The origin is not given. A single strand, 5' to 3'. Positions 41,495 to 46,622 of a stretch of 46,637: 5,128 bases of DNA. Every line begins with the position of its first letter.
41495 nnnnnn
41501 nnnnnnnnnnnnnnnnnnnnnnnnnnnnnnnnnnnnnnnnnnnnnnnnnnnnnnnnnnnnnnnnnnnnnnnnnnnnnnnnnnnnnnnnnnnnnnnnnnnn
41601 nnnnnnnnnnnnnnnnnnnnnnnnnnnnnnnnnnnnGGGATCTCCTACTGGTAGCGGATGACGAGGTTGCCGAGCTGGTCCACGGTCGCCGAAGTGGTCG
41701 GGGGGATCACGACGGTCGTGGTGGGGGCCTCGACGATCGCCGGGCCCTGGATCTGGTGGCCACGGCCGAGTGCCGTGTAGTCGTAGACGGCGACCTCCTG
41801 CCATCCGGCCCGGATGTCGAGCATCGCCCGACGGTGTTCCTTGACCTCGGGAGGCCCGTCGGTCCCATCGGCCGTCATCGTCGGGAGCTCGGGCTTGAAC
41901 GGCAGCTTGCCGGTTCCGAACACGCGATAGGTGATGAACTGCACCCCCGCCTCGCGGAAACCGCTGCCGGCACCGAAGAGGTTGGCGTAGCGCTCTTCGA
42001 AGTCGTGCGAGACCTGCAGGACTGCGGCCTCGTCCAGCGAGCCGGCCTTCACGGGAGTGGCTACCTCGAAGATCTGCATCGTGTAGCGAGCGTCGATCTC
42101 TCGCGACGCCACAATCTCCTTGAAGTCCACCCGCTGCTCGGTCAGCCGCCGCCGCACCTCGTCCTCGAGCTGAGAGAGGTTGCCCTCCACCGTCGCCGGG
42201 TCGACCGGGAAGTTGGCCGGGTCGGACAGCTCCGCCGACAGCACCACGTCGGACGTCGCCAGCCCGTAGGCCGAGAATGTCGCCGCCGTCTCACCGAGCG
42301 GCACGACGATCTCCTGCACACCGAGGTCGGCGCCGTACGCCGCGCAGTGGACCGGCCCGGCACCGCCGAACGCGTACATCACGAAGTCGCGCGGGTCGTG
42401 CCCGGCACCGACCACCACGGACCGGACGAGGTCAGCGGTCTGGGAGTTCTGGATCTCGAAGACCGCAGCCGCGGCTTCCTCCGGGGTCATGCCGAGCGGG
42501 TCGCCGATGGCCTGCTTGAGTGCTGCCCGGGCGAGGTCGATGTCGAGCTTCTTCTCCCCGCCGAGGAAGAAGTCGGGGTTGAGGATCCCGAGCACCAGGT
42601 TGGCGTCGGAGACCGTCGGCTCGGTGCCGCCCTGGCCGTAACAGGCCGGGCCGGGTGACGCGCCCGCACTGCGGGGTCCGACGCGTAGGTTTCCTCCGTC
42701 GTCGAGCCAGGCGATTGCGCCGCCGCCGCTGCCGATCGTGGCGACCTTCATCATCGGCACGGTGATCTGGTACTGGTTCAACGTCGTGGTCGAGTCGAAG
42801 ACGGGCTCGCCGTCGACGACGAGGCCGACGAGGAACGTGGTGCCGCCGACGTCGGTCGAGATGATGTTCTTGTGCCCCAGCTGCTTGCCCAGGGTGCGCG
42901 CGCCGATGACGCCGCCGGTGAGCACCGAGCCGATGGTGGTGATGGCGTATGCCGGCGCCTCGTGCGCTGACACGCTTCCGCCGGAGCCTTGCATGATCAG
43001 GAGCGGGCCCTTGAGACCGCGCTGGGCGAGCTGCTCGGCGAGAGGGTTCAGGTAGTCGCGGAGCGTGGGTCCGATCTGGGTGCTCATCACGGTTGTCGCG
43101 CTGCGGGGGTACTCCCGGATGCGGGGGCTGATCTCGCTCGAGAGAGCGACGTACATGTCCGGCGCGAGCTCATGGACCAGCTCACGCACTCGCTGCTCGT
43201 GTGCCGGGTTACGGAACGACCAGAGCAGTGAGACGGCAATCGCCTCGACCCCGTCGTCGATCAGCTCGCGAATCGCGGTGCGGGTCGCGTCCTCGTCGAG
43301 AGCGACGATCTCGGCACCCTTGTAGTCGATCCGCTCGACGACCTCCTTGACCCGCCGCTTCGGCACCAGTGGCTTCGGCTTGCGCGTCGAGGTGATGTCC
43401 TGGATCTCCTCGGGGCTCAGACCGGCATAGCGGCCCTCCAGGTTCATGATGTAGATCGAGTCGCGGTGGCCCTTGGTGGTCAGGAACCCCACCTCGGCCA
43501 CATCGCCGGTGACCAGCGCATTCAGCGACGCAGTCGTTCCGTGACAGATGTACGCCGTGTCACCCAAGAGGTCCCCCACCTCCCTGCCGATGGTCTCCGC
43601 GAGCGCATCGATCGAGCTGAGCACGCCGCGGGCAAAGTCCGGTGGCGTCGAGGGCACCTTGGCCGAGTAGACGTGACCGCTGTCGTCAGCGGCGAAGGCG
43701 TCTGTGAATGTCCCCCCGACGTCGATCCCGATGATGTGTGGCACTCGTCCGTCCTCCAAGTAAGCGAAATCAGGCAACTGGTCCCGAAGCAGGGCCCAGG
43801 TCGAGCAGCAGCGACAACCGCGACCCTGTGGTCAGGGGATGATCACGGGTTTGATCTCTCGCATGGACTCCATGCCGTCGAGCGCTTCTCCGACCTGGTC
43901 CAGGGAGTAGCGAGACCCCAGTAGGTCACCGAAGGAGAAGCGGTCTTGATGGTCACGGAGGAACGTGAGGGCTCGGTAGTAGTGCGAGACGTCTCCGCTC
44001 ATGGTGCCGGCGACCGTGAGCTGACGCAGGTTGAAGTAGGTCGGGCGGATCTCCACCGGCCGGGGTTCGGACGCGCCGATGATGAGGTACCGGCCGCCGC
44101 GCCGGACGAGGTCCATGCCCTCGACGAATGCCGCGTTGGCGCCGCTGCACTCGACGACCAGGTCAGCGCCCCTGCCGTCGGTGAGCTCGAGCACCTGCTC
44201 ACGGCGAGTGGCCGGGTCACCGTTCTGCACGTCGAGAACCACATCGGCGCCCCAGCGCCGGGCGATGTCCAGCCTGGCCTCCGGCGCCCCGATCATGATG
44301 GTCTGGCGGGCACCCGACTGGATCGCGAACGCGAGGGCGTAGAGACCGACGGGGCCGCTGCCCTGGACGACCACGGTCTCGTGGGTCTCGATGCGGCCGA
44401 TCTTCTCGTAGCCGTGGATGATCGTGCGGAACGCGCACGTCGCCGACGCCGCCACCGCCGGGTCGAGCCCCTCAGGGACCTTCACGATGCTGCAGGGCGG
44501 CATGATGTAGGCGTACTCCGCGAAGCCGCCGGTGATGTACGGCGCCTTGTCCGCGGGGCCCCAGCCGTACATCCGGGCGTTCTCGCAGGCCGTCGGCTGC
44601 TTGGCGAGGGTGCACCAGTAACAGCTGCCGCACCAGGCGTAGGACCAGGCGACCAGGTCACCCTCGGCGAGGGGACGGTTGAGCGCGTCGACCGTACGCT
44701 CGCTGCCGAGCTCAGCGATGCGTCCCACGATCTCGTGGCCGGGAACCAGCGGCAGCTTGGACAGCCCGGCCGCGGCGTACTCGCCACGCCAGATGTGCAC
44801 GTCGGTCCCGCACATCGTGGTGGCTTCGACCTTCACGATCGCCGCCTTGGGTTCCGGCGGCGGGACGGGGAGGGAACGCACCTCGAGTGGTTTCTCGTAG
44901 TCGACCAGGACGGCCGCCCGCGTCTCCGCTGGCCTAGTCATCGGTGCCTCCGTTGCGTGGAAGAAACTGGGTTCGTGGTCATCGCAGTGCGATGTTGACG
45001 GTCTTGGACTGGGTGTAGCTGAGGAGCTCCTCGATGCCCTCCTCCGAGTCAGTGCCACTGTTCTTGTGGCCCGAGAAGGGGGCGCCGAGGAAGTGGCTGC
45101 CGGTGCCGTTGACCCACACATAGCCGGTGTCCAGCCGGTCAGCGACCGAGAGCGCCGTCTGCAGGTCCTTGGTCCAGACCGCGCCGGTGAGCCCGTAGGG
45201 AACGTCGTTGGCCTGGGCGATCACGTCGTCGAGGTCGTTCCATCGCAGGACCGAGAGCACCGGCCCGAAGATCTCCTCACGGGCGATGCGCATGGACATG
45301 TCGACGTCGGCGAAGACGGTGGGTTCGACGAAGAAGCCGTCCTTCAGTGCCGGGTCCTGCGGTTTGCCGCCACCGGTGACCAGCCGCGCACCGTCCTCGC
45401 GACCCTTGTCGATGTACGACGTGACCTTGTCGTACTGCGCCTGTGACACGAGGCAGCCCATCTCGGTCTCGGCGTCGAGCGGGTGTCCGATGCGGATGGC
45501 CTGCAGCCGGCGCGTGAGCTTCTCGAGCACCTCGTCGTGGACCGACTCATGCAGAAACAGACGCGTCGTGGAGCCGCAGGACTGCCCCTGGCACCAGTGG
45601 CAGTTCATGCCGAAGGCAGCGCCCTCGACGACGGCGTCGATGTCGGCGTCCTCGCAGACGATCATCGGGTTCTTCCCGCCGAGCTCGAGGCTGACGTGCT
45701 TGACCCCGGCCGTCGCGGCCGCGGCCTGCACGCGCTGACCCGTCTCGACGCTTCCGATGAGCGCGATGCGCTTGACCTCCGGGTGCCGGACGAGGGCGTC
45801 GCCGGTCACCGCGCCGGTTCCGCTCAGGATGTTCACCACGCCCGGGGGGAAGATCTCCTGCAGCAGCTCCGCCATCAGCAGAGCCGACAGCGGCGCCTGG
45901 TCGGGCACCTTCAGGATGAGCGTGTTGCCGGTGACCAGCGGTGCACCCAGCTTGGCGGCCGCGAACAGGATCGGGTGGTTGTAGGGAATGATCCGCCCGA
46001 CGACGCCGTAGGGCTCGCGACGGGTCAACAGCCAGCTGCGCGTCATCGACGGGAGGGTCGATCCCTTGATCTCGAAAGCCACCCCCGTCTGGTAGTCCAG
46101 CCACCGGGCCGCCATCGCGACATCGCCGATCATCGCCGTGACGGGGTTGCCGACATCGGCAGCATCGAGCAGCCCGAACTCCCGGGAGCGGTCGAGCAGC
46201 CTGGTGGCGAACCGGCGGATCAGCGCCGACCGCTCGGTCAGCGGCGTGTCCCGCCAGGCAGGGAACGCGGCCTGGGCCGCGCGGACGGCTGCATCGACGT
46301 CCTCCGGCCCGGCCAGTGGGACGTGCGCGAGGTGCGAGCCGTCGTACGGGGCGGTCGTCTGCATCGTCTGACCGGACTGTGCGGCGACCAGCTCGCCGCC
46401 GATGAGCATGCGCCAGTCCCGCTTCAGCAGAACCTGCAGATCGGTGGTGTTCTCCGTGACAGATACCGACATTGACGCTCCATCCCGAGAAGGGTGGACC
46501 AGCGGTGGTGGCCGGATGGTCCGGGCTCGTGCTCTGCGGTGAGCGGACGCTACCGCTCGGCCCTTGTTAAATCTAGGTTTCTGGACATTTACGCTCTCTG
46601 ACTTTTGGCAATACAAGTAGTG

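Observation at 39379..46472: ALDH, Zn-ADH, HyuA, HyuB and mini-gamma operon: an acetone/acetophenone-carboxylase-like ATP-dependent enzyme of unknown substrate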

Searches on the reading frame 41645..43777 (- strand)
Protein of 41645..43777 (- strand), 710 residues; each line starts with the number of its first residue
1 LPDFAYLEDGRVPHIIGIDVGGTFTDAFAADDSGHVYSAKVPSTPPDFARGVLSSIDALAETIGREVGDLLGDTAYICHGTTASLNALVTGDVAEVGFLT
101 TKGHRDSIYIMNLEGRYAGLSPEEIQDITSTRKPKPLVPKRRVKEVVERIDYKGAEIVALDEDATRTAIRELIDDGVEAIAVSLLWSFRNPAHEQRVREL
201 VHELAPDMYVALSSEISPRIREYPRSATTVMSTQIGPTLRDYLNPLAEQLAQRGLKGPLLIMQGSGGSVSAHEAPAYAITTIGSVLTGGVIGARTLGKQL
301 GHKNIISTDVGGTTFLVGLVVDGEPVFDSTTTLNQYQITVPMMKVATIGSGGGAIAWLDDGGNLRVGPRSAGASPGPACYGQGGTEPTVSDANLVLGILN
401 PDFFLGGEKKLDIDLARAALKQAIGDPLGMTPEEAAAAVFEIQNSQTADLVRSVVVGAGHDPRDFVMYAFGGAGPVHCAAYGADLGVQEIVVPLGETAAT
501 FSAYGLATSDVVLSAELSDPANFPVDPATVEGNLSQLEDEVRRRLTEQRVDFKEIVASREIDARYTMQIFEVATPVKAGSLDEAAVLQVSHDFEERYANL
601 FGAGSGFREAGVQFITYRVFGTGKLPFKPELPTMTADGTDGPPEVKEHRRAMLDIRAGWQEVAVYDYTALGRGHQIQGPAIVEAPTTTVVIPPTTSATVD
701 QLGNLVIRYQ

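Call 3: search_protein_families(library=pfam, proteins=[window:41645-43777:-], max_evalue=0.01)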
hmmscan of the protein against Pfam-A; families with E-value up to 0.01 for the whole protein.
window:41645-43777:- (710 aa): 3 families
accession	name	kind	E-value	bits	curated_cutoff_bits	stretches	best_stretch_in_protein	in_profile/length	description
PF01968.24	Hydantoinase_A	-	1.2e-80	271.3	22.9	1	225-512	1-288/291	Hydantoinase/oxoprolinase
PF05378.19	Hydant_A_N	-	3.7e-43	147.7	25.2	1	16-203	2-174/176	Hydantoinase/oxoprolinase N-terminal region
PF19278.4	Hydant_A_C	-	1.8e-19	70.3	21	1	532-701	16-184/193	Hydantoinase/oxoprolinase C-terminal domain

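Call 4: search_protein_families(library=ncbifam, proteins=[window:41645-43777:-], max_evalue=0.01)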
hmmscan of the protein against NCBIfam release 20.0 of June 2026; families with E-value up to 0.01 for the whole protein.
window:41645-43777:- (710 aa): 3 families
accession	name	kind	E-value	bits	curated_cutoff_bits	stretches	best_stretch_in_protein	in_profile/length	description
NF050156.1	CapLactmsAlpCapA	equivalog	1.3e-156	522.8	1000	1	16-707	3-685/689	caprolactamase subunit alpha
NF042975.2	AcphenoCarb_ApcC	equivalog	1.5e-121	406.9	1500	1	15-702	10-704/733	acetophenone carboxylase subunit gamma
NF042960.1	AcphenoCarb_ApcA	equivalog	1.8e-72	244.6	1250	2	167-707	128-655/658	acetophenone carboxylase subunit alpha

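Call 9: search_solved_structures(query=window:41645-43777:-, max_evalue=0.001)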
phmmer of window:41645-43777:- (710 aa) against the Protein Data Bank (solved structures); distinct sequences matched with E-value up to 0.001: 6.
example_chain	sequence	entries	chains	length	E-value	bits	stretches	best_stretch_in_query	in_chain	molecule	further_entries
7hk5_A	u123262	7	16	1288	9.3e-121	407.6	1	16-707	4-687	N-methylhydantoinase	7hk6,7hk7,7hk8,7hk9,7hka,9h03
5l9w_B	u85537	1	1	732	8.3e-116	391.2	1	15-706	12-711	Acetophenone carboxylase gamma subunit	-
6yra_A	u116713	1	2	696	1.3e-111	377.4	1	14-700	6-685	5-oxoprolinase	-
5m45_B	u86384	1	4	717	9.7e-99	334.8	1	14-694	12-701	Acetone carboxylase beta subunit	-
5svb_B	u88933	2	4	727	2.7e-98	333.3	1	14-694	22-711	Acetone carboxylase beta subunit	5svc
5l9w_b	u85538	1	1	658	1e-55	192.6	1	167-705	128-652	Acetophenone carboxylase alpha subunit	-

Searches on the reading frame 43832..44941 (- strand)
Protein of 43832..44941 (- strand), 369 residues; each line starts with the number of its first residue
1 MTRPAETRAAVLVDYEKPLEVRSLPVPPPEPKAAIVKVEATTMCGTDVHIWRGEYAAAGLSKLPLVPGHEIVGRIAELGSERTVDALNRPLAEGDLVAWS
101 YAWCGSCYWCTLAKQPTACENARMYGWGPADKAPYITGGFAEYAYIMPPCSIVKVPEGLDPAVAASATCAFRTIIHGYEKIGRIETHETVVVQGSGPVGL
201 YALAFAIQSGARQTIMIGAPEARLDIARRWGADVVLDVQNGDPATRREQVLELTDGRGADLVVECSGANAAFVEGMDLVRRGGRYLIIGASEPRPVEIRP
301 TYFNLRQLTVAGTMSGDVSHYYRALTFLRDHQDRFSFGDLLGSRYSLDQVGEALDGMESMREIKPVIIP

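Call 3: search_protein_families(library=pfam, proteins=[window:43832-44941:-], max_evalue=0.01)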
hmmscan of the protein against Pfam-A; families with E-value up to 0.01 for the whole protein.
window:43832-44941:- (369 aa): 4 families
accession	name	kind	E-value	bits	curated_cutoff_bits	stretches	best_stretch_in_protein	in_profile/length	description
PF00107.32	ADH_zinc_N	-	8.1e-23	81.2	31.8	1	197-328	1-127/129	Zinc-binding dehydrogenase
PF08240.17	ADH_N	-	1.9e-21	76.7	23.5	1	31-156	2-103/104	Alcohol dehydrogenase GroES-like domain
PF16912.11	Glu_dehyd_C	-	1.6e-11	44.5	34.9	1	187-366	31-208/211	Glucose dehydrogenase C-terminus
PF13602.12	ADH_zinc_N_2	-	8.6e-07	30.4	27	1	231-361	2-127/134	Zinc-binding dehydrogenase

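Call 4: search_protein_families(library=ncbifam, proteins=[window:43832-44941:-], max_evalue=0.01)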
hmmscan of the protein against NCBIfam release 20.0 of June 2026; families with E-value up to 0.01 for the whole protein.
window:43832-44941:- (369 aa): 20 families
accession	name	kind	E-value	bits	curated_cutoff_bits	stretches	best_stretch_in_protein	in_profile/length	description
TIGR03366.1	HpnZ_proposed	hypoth_equivalog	2.1e-52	178.3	328.1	1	31-350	5-315/315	putative phosphonate catabolism associated alcohol dehydrogenase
TIGR00692.1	tdh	equivalog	1e-44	152.9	458.35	1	20-367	12-338/340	L-threonine 3-dehydrogenase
NF041097.1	keto_inos_dh_IolM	equivalog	1.5e-44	152.3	450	1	13-367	34-387/389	scyllo-inosose 3-dehydrogenase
NF003808.0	PRK05396.1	equivalog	4.5e-42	144.1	380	1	16-364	10-335/341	L-threonine 3-dehydrogenase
TIGR03989.1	Rxyl_3153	subfamily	1.8e-38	132.8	440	1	7-367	2-368/370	NDMA-dependent alcohol dehydrogenase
NF010344.0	PRK13771.1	subfamily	2.2e-36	125.5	349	1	8-366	2-329/334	putative alcohol dehydrogenase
NF006940.0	PRK09422.1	equivalog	1.1e-32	113.3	344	1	10-317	3-287/338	alcohol dehydrogenase AdhP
NF041172.1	AcrlCoa_red_Thmprot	equivalog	3.1e-30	105.3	500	1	9-366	3-330/334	acryloyl-CoA reductase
TIGR03451.1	mycoS_dep_FDH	equivalog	2.9e-28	98.7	512.9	1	8-365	3-354/358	S-(hydroxymethyl)mycothiol dehydrogenase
NF007375.0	PRK09880.1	equivalog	2.8e-27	95.4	469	1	30-313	26-289/344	L-idonate 5-dehydrogenase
NF007489.0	PRK10083.1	equivalog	9.6e-23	80.7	376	1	10-310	3-279/339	Zn-dependent oxidoreductase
NF047908.1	AldhRedAhr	equivalog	6.4e-21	74.6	470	1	17-356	14-321/335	NADPH-dependent aldehyde reductase Ahr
TIGR02818.1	adh_III_F_hyde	equivalog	6.8e-21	74.7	543.95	1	7-367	2-366/368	S-(hydroxymethyl)glutathione dehydrogenase/class III alcohol dehydrogenase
TIGR02824.1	quinone_pig3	subfamily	1.1e-19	70.6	296.8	2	136-313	90-262/325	putative NAD(P)H quinone oxidoreductase, PIG3 family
TIGR02819.1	fdhA_non_GSH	equivalog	1.7e-17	63.1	636.95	1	33-270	38-269/397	formaldehyde dehydrogenase, glutathione-independent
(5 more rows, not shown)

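Call 74: search_solved_structures(query=window:43832-44941:-, max_evalue=1e-10)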
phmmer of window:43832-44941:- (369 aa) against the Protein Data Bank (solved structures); distinct sequences matched with E-value up to 1e-10: 125 (the best 60 are shown).
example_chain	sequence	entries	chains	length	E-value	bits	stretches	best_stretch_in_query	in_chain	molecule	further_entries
1vj0_A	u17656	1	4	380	1.2e-59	205.3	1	7-369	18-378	alcohol dehydrogenase, zinc-containing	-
2d8a_A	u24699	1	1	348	2.4e-32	115.5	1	20-313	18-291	Probable L-threonine 3-dehydrogenase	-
2dfv_A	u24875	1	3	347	2.4e-32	115.4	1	20-313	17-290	Probable L-threonine 3-dehydrogenase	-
2eer_A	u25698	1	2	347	1.3e-31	113.1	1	8-364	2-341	NAD-dependent alcohol dehydrogenase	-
1llu_A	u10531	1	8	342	1.7e-31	112.6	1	1-330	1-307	Alcohol Dehydrogenase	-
3gfb_A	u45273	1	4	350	2.2e-31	112.3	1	20-299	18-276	L-threonine 3-dehydrogenase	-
6iqd_A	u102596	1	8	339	3.5e-29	105.1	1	8-328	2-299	Alcohol dehydrogenase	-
9u4x_A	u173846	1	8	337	1.1e-28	103.4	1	8-332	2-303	Alcohol dehydrogenase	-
3s1l_A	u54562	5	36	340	1.1e-28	103.4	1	7-329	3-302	Zinc-containing alcohol dehydrogenase superfamily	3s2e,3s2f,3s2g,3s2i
4ej6_A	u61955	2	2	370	1.2e-28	103.3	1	15-369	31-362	Putative zinc-binding dehydrogenase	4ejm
1jvb_A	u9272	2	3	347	2.1e-28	102.5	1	8-368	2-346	NAD(H)-DEPENDENT ALCOHOL DEHYDROGENASE | NAD-dependent alcohol dehydrogenase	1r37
6z42_A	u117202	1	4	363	2.3e-28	102.3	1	8-328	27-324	Alcohol dehydrogenase, zinc-containing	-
6n7l_A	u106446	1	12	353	2.5e-28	102.2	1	4-330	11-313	Alcohol dehydrogenase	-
1rjw_A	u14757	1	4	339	3.2e-28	101.9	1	8-329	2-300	Alcohol dehydrogenase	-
3meq_A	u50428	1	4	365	3.6e-28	101.7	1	7-331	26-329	Alcohol dehydrogenase, zinc-containing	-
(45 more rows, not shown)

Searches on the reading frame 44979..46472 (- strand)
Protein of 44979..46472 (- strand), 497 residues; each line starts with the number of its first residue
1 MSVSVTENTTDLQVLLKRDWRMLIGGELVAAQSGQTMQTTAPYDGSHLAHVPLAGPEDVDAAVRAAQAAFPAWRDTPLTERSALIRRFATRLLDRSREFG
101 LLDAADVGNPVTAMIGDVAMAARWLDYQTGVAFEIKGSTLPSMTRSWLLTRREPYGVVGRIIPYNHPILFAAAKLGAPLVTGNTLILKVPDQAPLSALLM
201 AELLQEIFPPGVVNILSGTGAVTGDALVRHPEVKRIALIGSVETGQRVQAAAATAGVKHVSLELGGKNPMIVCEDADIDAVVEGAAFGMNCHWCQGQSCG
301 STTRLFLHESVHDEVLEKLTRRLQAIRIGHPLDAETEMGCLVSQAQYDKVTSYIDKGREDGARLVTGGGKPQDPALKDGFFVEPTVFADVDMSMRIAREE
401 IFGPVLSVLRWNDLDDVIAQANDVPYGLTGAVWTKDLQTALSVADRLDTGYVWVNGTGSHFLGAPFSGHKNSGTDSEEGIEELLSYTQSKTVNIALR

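Call 3: search_protein_families(library=pfam, proteins=[window:44979-46472:-], max_evalue=0.01)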
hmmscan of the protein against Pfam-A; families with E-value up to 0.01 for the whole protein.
window:44979-46472:- (497 aa): 1 family
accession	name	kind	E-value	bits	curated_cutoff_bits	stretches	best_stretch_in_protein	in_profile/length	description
PF00171.27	Aldedh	-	7e-154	513.2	23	1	30-492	3-461/461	Aldehyde dehydrogenase family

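Call 4: search_protein_families(library=ncbifam, proteins=[window:44979-46472:-], max_evalue=0.01)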
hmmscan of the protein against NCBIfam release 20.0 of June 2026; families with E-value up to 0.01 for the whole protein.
window:44979-46472:- (497 aa): 42 families (the best 25 are shown)
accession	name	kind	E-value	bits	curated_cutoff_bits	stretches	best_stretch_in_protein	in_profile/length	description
TIGR01804.1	BADH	equivalog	2.3e-136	455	668.6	1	24-490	2-467/467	betaine-aldehyde dehydrogenase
NF009725.0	PRK13252.1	equivalog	2.5e-133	445.1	593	1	21-496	8-481/488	betaine-aldehyde dehydrogenase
TIGR02299.1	HpaE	equivalog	2.6e-126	422.1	638.35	1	22-496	3-478/488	5-carboxymethyl-2-hydroxymuconate semialdehyde dehydrogenase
NF045736.1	PaDhStyDRhodo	equivalog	1.1e-123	413.3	800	1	22-496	5-479/479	phenylacetaldehyde dehydrogenase StyD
NF010000.0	PRK13473.1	subfamily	4.4e-122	408.1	615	1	21-494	4-472/475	aminobutyraldehyde dehydrogenase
NF045735.1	PaDhStyDPseudo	equivalog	1.2e-119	400.1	850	1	21-495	4-482/483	phenylacetaldehyde dehydrogenase StyD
NF042993.1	AlphKGSA_gudD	equivalog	8.4e-108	361.2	770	1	22-494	6-480/481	alpha-ketoglutaric semialdehyde dehydrogenase GucD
NF050026.1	AcaldDHExaC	equivalog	3.2e-106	355.9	900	1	8-492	4-491/503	acetaldehyde dehydrogenase ExaC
NF006916.0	PRK09407.1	equivalog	7.6e-105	351.5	521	1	29-493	28-491/526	succinic semialdehyde dehydrogenase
NF052305.1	DioxValDhHalo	equivalog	1.9e-103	347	750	1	22-492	7-479/483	2,5-dioxovalerate dehydrogenase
TIGR03216.1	OH_muco_semi_DH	equivalog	1.2e-102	344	693.25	1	23-495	4-480/481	2-hydroxymuconic semialdehyde dehydrogenase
TIGR01780.1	SSADH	subfamily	1.8e-98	330.3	646.35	1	41-484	3-445/448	succinate-semialdehyde dehydrogenase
NF002852.0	PRK03137.1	subfamily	3.1e-97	326.5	648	1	9-493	26-511/514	L-glutamate gamma-semialdehyde dehydrogenase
NF007352.0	PRK09847.1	equivalog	1.8e-96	323.6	850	1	17-496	17-493/495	aldehyde dehydrogenase PuuC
TIGR04284.1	aldehy_Rv0768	hypoth_equivalog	2.7e-95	320.2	775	1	21-493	2-477/480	aldehyde dehydrogenase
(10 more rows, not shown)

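Call 75: search_solved_structures(query=window:44979-46472:-, max_evalue=1e-60)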
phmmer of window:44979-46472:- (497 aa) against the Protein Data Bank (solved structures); distinct sequences matched with E-value up to 1e-60: 150 (the best 60 are shown).
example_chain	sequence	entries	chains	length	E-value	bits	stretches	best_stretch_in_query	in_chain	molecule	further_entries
4o6r_A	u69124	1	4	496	5.1e-109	368.2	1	21-493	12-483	Aldehyde Dehydrogenase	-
4fr8_A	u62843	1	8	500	2.8e-107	362.5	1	23-495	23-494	Aldehyde dehydrogenase, mitochondrial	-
2onn_A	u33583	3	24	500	9.8e-107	360.7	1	23-495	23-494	Aldehyde dehydrogenase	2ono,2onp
1cw3_A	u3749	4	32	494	1.3e-106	360.3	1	23-495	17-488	MITOCHONDRIAL ALDEHYDE DEHYDROGENASE | ALDEHYDE DEHYDROGENASE, MITOCHONDRIAL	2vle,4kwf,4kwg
1nzx_A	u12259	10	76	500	1.3e-106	360.2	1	23-495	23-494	Aldehyde dehydrogenase | Aldehyde dehydrogenase, mitochondrial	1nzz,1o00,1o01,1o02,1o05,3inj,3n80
3n81_A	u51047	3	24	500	1.3e-106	360.2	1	23-495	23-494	Aldehyde dehydrogenase, mitochondrial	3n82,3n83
5l13_A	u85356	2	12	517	1.5e-106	360.1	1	23-495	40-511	Aldehyde dehydrogenase, mitochondrial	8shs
1zum_A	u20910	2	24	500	1.8e-106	359.8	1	23-495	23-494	Aldehyde dehydrogenase | Aldehyde dehydrogenase, mitochondrial precursor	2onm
5gtk_A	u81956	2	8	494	2.7e-106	359.2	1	12-494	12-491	Betaine-aldehyde dehydrogenase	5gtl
5gt6_A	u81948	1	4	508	2.9e-106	359.1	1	12-494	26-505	Betaine-aldehyde dehydrogenase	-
4qf6_A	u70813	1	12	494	5e-106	358.3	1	12-494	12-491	Aldehyde dehydrogenase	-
1a4z_A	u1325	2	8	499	1.9e-105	356.4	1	23-495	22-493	ALDEHYDE DEHYDROGENASE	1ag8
1nzw_A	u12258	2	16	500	2e-105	356.4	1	23-495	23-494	Aldehyde dehydrogenase | Aldehyde dehydrogenase, mitochondrial precursor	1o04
8dr9_A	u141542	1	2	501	2e-105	356.3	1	23-495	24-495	Aldehyde dehydrogenase, mitochondrial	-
4qet_A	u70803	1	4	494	2.5e-105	356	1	12-494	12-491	Aldehyde dehydrogenase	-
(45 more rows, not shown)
